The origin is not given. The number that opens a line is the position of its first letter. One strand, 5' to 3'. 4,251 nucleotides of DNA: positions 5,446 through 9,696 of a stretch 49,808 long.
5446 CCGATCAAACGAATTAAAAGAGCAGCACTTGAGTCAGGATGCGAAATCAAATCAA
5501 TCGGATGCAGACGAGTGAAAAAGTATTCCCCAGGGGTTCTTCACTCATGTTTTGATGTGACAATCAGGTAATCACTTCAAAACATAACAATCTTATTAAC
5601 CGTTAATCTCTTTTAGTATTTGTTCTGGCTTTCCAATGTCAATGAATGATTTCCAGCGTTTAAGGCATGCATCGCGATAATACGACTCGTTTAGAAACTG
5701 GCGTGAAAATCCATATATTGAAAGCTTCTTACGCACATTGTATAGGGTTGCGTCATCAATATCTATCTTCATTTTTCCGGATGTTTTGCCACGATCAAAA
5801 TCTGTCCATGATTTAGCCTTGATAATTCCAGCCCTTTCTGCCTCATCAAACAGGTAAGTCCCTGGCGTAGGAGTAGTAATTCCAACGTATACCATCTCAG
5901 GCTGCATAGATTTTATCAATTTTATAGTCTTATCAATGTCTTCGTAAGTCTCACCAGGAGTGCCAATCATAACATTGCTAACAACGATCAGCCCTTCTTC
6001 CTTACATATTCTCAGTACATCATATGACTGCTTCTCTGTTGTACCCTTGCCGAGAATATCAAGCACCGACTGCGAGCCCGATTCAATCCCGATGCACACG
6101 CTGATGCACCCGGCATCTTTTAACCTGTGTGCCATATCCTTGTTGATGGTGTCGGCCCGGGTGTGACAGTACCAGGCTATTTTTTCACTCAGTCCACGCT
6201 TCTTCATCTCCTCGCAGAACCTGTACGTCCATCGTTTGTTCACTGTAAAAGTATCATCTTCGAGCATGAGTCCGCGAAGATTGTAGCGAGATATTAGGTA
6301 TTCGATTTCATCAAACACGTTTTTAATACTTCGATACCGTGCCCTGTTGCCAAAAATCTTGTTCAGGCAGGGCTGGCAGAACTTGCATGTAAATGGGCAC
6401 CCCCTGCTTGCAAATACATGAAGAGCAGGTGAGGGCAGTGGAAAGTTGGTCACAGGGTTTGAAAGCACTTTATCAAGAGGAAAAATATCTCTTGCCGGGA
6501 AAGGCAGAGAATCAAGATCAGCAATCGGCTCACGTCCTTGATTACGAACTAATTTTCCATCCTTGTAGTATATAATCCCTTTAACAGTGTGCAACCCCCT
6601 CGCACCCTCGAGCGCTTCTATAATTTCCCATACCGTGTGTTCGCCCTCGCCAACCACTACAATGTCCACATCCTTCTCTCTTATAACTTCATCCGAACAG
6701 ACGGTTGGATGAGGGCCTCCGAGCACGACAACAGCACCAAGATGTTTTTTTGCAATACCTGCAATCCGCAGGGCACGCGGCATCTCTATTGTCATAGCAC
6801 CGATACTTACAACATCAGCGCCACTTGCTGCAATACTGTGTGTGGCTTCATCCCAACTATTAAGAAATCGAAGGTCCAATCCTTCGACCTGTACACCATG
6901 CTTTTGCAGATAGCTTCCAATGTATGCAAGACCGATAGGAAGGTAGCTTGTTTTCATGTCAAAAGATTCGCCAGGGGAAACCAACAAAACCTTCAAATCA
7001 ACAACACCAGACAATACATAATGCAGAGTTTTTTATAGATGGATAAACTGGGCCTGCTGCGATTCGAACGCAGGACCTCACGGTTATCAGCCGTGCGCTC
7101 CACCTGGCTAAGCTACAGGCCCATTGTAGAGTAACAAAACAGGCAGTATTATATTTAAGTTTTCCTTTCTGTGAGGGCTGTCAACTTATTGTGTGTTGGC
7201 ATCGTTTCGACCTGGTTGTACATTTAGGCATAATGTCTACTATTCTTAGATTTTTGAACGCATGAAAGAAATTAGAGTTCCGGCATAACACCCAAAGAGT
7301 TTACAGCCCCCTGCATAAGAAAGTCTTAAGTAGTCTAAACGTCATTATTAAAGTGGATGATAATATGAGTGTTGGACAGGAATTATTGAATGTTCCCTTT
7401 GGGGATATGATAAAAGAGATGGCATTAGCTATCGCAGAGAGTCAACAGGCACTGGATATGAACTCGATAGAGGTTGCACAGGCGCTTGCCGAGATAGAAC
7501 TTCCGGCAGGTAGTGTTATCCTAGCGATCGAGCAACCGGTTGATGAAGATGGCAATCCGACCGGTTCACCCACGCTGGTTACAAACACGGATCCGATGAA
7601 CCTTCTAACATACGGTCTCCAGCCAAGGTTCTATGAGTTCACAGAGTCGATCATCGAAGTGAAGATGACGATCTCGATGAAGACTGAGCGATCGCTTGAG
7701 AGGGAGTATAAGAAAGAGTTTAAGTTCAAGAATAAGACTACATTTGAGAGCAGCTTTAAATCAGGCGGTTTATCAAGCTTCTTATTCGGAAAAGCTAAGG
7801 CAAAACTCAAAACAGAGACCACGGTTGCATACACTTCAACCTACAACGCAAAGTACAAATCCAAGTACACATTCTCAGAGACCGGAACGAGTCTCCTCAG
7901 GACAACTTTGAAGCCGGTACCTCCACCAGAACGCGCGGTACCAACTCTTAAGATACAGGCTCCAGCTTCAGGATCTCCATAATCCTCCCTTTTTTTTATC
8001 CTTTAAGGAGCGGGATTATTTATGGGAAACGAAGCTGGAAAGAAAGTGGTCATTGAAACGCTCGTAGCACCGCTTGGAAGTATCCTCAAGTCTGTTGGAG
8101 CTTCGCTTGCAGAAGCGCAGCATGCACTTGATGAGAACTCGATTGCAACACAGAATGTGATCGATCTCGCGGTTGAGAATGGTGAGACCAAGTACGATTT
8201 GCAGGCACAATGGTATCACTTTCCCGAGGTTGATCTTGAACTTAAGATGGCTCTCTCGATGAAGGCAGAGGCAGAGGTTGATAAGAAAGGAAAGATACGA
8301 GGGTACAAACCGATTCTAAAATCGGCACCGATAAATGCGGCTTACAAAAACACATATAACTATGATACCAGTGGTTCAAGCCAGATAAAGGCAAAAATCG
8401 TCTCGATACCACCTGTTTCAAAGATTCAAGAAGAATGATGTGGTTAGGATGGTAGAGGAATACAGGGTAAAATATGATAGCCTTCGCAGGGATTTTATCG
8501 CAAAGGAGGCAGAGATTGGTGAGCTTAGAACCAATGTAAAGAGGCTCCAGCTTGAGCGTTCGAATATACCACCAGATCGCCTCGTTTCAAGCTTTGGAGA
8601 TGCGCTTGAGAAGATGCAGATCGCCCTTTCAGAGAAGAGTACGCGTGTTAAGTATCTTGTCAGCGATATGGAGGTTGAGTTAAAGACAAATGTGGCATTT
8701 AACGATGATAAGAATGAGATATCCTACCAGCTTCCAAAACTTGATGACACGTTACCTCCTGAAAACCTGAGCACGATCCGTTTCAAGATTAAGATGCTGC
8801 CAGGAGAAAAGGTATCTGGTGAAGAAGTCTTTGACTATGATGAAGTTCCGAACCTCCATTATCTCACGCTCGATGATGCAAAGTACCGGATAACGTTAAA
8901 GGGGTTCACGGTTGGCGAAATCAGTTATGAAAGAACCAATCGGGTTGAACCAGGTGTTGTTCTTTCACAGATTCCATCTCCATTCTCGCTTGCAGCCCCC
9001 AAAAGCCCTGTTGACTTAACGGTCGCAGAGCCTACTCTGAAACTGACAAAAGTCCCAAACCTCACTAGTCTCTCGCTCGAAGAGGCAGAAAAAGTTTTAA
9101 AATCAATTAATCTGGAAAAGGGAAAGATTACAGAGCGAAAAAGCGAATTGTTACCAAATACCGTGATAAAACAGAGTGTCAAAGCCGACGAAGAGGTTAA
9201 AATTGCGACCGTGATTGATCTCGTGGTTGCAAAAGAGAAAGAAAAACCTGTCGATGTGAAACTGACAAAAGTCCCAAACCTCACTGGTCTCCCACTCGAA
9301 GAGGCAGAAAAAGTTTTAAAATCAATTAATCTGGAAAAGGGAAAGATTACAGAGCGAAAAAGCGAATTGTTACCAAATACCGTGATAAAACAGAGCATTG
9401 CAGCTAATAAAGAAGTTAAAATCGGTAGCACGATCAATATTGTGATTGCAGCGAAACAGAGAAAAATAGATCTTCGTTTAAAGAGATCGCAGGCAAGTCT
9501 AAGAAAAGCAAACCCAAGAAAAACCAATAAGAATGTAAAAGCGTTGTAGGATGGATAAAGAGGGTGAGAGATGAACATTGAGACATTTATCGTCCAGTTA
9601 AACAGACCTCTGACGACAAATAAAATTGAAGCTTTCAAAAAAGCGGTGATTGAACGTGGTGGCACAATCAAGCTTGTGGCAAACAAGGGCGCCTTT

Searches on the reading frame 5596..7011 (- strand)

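Call 32: search_protein_families(library=pfam, proteins=[window:5596-7011:-], max_evalue=0.001)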
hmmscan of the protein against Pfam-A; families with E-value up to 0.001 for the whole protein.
window:5596-7011:- (471 aa): 2 families
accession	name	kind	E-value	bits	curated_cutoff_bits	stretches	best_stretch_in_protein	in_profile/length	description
PF04055.27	Radical_SAM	-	2.5e-25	90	29.5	1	202-366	4-166/166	Radical SAM superfamily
PF02310.24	B12-binding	-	2.5e-19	69.7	32.1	1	23-129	12-119/121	B12 binding domain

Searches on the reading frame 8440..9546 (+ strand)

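Call 32: search_protein_families(library=pfam, proteins=[window:8440-9546:+], max_evalue=0.001)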
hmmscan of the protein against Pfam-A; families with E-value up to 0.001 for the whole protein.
window:8440-9546:+ (369 aa): 1 family
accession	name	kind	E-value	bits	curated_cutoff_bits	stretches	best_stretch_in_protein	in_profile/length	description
PF03793.24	PASTA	-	1.1e-34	118.7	23.2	3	277-337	2-63/64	PASTA domain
